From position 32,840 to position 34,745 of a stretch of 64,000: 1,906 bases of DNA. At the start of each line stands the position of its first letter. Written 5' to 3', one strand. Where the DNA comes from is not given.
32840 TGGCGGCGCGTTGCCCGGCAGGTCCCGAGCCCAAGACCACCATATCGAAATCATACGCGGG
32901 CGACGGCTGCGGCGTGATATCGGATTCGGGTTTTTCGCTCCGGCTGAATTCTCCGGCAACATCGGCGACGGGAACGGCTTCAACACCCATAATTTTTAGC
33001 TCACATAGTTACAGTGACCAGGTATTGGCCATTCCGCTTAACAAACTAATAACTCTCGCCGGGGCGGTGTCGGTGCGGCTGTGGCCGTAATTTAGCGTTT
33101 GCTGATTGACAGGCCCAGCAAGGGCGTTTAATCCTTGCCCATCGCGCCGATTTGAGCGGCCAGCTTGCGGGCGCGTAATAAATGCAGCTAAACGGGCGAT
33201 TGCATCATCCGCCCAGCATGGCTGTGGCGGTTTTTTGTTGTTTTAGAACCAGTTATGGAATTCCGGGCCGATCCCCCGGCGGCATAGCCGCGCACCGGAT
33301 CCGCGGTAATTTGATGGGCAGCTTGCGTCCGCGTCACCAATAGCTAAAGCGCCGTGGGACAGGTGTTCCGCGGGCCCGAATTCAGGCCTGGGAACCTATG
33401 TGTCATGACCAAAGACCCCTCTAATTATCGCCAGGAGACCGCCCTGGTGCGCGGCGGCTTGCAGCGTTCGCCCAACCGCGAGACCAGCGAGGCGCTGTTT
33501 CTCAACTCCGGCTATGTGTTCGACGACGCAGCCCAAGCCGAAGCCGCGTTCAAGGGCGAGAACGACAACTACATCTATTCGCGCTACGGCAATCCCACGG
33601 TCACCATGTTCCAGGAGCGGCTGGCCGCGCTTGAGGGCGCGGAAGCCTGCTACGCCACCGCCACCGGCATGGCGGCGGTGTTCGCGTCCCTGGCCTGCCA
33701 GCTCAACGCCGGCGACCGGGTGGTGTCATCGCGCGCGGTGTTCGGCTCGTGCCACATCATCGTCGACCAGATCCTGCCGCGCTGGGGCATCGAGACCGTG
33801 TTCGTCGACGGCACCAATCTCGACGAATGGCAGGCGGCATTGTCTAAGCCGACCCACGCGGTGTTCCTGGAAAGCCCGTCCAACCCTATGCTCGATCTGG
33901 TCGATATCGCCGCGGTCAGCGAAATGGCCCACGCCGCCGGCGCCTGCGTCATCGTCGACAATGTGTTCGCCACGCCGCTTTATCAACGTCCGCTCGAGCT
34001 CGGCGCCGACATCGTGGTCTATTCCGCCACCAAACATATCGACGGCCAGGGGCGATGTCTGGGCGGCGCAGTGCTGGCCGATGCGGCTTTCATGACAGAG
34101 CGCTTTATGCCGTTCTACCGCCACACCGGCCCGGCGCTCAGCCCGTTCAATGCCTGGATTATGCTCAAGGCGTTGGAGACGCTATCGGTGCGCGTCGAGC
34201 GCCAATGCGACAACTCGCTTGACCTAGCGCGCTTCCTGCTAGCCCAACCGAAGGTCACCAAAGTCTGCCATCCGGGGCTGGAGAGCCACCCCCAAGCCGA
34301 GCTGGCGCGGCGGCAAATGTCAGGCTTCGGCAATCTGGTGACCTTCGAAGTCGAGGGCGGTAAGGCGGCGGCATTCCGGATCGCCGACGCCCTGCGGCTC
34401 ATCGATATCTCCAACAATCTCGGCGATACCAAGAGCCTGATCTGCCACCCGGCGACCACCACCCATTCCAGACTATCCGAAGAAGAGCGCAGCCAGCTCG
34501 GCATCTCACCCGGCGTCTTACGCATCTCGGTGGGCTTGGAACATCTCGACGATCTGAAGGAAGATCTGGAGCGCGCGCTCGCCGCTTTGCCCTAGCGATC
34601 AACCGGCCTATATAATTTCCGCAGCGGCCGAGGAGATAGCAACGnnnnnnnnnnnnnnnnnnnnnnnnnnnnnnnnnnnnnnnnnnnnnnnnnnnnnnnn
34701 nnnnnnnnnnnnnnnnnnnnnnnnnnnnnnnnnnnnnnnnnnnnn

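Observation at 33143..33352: Two tandem SAM-II-like riboswitch aptamers upstream of metZ, the first coupled to an intrinsic terminator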

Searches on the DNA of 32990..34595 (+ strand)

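Call 4: search_rna_families(source=window, start=32990, end=33480, threshold=evalue, max_evalue=10, show_alignments=6)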
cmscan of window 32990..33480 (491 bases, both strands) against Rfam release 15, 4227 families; matches with E-value up to 10: 2.
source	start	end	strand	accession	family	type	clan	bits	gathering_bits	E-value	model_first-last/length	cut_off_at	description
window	33134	33211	+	RF00521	SAM_alpha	Cis-reg; riboswitch;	-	48.6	36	5.3e-10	1-79/79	no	Alpha-proteobacteria SAM riboswitch aptamer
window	33293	33367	+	RF00521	SAM_alpha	Cis-reg; riboswitch;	-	33.8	36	5.5e-06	1-79/79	no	Alpha-proteobacteria SAM riboswitch aptamer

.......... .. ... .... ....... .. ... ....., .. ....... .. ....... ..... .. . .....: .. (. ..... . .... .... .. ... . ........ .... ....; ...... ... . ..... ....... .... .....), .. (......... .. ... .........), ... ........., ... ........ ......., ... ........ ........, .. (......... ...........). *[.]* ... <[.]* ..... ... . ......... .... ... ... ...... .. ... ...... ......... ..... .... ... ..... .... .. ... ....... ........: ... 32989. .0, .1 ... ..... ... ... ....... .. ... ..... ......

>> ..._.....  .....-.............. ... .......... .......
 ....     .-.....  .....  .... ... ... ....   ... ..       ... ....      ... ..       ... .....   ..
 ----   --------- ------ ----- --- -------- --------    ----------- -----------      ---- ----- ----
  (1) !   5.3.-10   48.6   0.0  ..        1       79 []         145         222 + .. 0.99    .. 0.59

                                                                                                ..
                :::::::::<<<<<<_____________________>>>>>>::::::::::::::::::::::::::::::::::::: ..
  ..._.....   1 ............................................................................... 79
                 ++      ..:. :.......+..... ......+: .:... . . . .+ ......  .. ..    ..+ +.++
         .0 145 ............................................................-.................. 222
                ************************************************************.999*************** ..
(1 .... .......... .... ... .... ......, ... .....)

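Call 11: search_rna_families(sources=[L001, L002, L003, L004, L005, L006, L007, L015, L016, L028, L053], threshold=evalue, max_evalue=0.1)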
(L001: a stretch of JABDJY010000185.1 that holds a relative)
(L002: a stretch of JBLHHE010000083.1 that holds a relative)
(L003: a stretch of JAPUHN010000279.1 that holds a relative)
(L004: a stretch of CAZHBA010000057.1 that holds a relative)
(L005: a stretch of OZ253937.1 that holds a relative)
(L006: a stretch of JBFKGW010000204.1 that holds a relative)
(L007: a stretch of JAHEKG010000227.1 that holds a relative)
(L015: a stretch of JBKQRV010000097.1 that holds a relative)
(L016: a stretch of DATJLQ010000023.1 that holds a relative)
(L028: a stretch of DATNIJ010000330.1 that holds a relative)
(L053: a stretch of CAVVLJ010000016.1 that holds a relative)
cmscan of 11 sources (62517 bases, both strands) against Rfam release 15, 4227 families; matches with E-value up to 0.1: 19.
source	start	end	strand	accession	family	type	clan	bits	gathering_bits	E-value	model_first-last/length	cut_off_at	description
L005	2221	2299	+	RF00521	SAM_alpha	Cis-reg; riboswitch;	-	51.7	36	1e-08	1-79/79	no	Alpha-proteobacteria SAM riboswitch aptamer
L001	1098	1175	+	RF00521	SAM_alpha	Cis-reg; riboswitch;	-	49.8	36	3.2e-08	1-79/79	no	Alpha-proteobacteria SAM riboswitch aptamer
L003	2228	2305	+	RF00521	SAM_alpha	Cis-reg; riboswitch;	-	49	36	5.4e-08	1-79/79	no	Alpha-proteobacteria SAM riboswitch aptamer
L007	947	1024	+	RF00521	SAM_alpha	Cis-reg; riboswitch;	-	47.5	36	1.4e-07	1-79/79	no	Alpha-proteobacteria SAM riboswitch aptamer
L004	2230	2307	+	RF00521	SAM_alpha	Cis-reg; riboswitch;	-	47.4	36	1.5e-07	1-79/79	no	Alpha-proteobacteria SAM riboswitch aptamer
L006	2217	2294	+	RF00521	SAM_alpha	Cis-reg; riboswitch;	-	46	36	3.4e-07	1-79/79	no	Alpha-proteobacteria SAM riboswitch aptamer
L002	2229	2306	+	RF00521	SAM_alpha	Cis-reg; riboswitch;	-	42.6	36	3e-06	1-79/79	no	Alpha-proteobacteria SAM riboswitch aptamer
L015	1700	1775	+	RF00521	SAM_alpha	Cis-reg; riboswitch;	-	41.7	36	5e-06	1-79/79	no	Alpha-proteobacteria SAM riboswitch aptamer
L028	1725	1800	+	RF00521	SAM_alpha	Cis-reg; riboswitch;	-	39.9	36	1.6e-05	1-79/79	no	Alpha-proteobacteria SAM riboswitch aptamer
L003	2388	2463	+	RF00521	SAM_alpha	Cis-reg; riboswitch;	-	39.5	36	2.1e-05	1-79/79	no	Alpha-proteobacteria SAM riboswitch aptamer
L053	1728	1803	+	RF00521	SAM_alpha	Cis-reg; riboswitch;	-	39.1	36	2.7e-05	1-79/79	no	Alpha-proteobacteria SAM riboswitch aptamer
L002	2389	2463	+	RF00521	SAM_alpha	Cis-reg; riboswitch;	-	34.8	36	0.00039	1-79/79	no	Alpha-proteobacteria SAM riboswitch aptamer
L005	2378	2451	+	RF00521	SAM_alpha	Cis-reg; riboswitch;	-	34.7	36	0.0004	1-79/79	no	Alpha-proteobacteria SAM riboswitch aptamer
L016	1055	1131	+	RF00521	SAM_alpha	Cis-reg; riboswitch;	-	34.6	36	0.00044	1-79/79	no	Alpha-proteobacteria SAM riboswitch aptamer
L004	2389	2463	+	RF00521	SAM_alpha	Cis-reg; riboswitch;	-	34.4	36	0.00049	1-79/79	no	Alpha-proteobacteria SAM riboswitch aptamer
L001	1256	1330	+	RF00521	SAM_alpha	Cis-reg; riboswitch;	-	33.1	36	0.0011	1-79/79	no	Alpha-proteobacteria SAM riboswitch aptamer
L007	1103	1178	+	RF00521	SAM_alpha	Cis-reg; riboswitch;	-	31.7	36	0.0027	1-79/79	no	Alpha-proteobacteria SAM riboswitch aptamer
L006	2375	2450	+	RF00521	SAM_alpha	Cis-reg; riboswitch;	-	30.3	36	0.0066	1-79/79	no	Alpha-proteobacteria SAM riboswitch aptamer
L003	3171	3300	-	RF02404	P33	Gene; sRNA;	-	29.5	45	0.067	1-160/160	no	Pseudomonas sRNA P33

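Call 30: build_rna_model(alignment_id=A2, structure=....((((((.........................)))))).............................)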
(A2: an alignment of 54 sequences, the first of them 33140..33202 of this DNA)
Model R1 built from alignment A2 (54 sequences, 70 columns); structure: as given.
model positions 63; base pairs 6; branch points 0; effective number of sequences 6.53; information 0.889 bits per position. Calibrated on 0.2 Mb of random sequence (short: E-values are rough).
structure used (alignment columns):
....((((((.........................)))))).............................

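Call 31: search_with_rna_model(model_id=R1, sources=[window, L001, L002, L003, L004, L005, L006, L007, L008, L009, L010, L011, L012, L013, L014, L015, L016, L017, L018, L019, L020, L021, L022, L023, L024, L025, L026, L027, L028, L029, L030, L031, L032, L033, L034, L035, L036, L037, L038, L039, L040, L041, L042, L043, L044, L045, L046, L047, L048, L049, L050, L051, L052, L053, L054, L055, L056, L057, L058, L059, L060, L061, L062, L063, L064, L065, L066, L067, L068, L069, L070, L071, L072, L073, L074, L075, L076, L077, L078, L079, L080], max_evalue=1)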
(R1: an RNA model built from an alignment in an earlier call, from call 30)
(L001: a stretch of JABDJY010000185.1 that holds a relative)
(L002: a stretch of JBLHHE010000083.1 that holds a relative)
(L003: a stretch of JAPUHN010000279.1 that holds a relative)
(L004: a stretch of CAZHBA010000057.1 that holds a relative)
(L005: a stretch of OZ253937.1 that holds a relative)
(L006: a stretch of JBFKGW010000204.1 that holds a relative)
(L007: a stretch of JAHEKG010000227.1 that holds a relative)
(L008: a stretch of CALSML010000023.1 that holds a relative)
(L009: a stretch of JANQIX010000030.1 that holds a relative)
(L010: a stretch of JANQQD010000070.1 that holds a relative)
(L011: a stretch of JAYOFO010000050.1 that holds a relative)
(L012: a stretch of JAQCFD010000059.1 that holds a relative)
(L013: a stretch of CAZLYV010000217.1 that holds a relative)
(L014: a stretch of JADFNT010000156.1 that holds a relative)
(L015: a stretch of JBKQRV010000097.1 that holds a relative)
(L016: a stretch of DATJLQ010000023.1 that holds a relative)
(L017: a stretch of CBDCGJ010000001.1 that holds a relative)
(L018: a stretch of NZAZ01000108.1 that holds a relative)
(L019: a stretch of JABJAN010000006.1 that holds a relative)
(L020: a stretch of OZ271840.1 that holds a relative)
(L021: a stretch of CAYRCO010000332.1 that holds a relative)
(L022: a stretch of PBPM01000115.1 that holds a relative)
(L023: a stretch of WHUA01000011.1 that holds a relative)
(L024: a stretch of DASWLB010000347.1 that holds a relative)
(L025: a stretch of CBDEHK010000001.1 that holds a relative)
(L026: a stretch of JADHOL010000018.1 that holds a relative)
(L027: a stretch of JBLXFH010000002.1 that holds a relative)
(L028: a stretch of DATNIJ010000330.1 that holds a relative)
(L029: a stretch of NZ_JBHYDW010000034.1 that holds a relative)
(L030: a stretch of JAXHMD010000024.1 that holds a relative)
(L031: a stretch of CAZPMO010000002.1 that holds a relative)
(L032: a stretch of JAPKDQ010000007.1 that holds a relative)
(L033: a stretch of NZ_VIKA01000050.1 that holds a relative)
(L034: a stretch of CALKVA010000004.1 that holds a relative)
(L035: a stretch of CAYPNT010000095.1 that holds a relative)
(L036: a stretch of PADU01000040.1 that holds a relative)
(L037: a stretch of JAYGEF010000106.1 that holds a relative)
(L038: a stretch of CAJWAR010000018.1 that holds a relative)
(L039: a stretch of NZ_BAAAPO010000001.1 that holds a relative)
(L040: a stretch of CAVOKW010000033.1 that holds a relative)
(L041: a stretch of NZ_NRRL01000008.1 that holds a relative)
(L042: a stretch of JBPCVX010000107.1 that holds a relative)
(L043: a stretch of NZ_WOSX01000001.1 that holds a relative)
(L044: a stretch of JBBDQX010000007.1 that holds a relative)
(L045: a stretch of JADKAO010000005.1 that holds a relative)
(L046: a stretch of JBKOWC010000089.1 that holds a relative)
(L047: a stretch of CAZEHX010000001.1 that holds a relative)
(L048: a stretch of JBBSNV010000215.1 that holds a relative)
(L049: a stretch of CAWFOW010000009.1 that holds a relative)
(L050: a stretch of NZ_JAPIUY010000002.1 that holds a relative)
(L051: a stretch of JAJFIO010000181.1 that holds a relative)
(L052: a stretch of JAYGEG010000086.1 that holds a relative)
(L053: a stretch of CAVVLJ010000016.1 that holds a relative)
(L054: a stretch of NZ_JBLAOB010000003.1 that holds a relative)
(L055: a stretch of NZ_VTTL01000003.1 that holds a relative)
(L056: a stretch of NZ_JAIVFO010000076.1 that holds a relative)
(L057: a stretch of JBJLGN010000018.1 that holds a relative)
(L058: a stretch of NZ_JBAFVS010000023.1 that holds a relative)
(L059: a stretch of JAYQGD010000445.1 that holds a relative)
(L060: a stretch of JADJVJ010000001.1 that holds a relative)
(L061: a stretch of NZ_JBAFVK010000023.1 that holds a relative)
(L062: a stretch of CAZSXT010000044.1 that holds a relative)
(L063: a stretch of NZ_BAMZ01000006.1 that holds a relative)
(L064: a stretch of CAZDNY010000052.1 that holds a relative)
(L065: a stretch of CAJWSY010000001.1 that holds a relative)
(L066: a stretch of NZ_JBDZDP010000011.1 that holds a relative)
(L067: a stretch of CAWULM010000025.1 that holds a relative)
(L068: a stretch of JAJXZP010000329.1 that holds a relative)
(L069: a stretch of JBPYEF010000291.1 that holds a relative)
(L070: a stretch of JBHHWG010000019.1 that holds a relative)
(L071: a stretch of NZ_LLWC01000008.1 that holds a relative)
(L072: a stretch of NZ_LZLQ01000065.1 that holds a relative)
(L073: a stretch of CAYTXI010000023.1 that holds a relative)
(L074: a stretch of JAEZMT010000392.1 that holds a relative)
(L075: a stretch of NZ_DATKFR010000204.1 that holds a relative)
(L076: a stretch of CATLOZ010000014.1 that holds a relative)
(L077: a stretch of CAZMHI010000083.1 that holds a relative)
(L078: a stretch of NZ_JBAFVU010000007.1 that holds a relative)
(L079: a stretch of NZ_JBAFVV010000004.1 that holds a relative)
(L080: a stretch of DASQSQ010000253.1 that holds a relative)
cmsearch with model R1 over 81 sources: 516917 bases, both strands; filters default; matches with E-value up to 1: 69.
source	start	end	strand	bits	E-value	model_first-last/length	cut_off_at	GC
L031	2344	2407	+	77.2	1.1e-14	1-63/63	no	0.56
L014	1473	1535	+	76.3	1.7e-14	1-63/63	no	0.52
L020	2353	2416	+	76.2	1.7e-14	1-63/63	no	0.58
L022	2346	2409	+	76.1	1.8e-14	1-63/63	no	0.5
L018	2348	2411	+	75.1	3.1e-14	1-63/63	no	0.53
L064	2286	2348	+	74.2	5e-14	1-63/63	no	0.6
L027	2339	2401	+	74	5.4e-14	1-63/63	no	0.52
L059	1475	1538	+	73.8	6.1e-14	1-63/63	no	0.55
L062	2330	2393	+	73.8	6.1e-14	1-63/63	no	0.55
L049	2336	2399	+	72.7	1e-13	1-63/63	no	0.58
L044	2344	2406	+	72.7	1.1e-13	1-63/63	no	0.56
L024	1521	1584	+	72.6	1.1e-13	1-63/63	no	0.56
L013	2041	2105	+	72.2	1.3e-13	1-63/63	no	0.58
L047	2318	2382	+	71.9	1.6e-13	1-63/63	no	0.57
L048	2361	2422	+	71.8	1.7e-13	1-63/63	no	0.56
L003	2234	2296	+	71.5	2e-13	1-63/63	no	0.59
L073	1110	1173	+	71.3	2.2e-13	1-63/63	no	0.58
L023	2324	2387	+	71.2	2.3e-13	1-63/63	no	0.56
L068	1055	1118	+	71.1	2.4e-13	1-63/63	no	0.55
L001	1104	1166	+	70.9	2.6e-13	1-63/63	no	0.57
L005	2227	2289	+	70.8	2.8e-13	1-63/63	no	0.57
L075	2365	2428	+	70.5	3.3e-13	1-63/63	no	0.56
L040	2360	2423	+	70.3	3.7e-13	1-63/63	no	0.55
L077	2335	2399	+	70.2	3.8e-13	1-63/63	no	0.52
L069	2294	2356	+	69.8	4.6e-13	1-63/63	no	0.63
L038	2333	2397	+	69.7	5e-13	1-63/63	no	0.54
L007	953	1015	+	69.5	5.4e-13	1-63/63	no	0.62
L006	2223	2285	+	69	6.9e-13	1-63/63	no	0.62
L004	2236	2298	+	68.9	7.3e-13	1-63/63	no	0.52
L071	2340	2403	+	68.7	8.1e-13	1-63/63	no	0.58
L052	1581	1645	+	68.6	8.6e-13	1-63/63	no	0.55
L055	2313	2378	+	67.7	1.4e-12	1-63/63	no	0.56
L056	2307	2372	+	67.7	1.4e-12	1-63/63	no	0.56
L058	2307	2372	+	67.7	1.4e-12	1-63/63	no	0.56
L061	2313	2378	+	67.7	1.4e-12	1-63/63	no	0.56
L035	2348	2411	+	67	2e-12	1-63/63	no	0.53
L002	2235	2297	+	65.1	5.3e-12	1-63/63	no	0.54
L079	2296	2361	+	64.8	6e-12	1-63/63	no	0.58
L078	2305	2370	+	64.7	6.3e-12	1-63/63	no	0.59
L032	2387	2446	+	64.6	6.8e-12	1-63/63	no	0.5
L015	1706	1766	+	64.2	8.4e-12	1-63/63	no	0.57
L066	2305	2370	+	64.1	8.5e-12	1-63/63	no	0.61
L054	2225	2291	+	63.9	9.5e-12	1-63/63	no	0.57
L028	1731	1791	+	63.2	1.4e-11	1-63/63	no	0.57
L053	1734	1794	+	62.6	1.8e-11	1-63/63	no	0.59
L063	2276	2339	+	62.5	1.9e-11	1-63/63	no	0.53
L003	2394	2454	+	62.2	2.3e-11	1-63/63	no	0.62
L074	207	272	+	61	4.2e-11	1-63/63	no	0.59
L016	1061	1122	+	60.1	6.7e-11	1-63/63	no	0.63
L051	2356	2418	+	58.3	1.7e-10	1-63/63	no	0.54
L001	1262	1321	+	57.9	2.1e-10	1-63/63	no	0.58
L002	2395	2454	+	57.9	2.1e-10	1-63/63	no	0.58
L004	2395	2454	+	57.9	2.1e-10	1-63/63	no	0.58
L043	2300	2363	+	57.2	3e-10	1-63/63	no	0.58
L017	1835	1895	+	56.9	3.4e-10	1-63/63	no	0.54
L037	2331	2392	+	56.5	4.2e-10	1-63/63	no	0.52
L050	2320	2383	+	55.6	6.5e-10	1-63/63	no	0.56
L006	2381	2441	+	55.6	6.6e-10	1-63/63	no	0.61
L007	1109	1169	+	55.4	7.3e-10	1-63/63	no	0.62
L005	2384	2442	+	53.7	1.8e-09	1-63/63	no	0.64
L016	1248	1305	+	48.4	2.6e-08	1-63/63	no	0.67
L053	1855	1912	+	45.4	1.2e-07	1-63/63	no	0.69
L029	2332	2387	+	45.4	1.2e-07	1-63/63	no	0.68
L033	1786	1841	+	43.8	2.8e-07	1-63/63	no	0.7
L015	1828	1886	+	42.5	5.2e-07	1-63/63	no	0.68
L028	1854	1912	+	42.5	5.2e-07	1-63/63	no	0.68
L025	1843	1902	+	40.7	1.3e-06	1-63/63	no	0.53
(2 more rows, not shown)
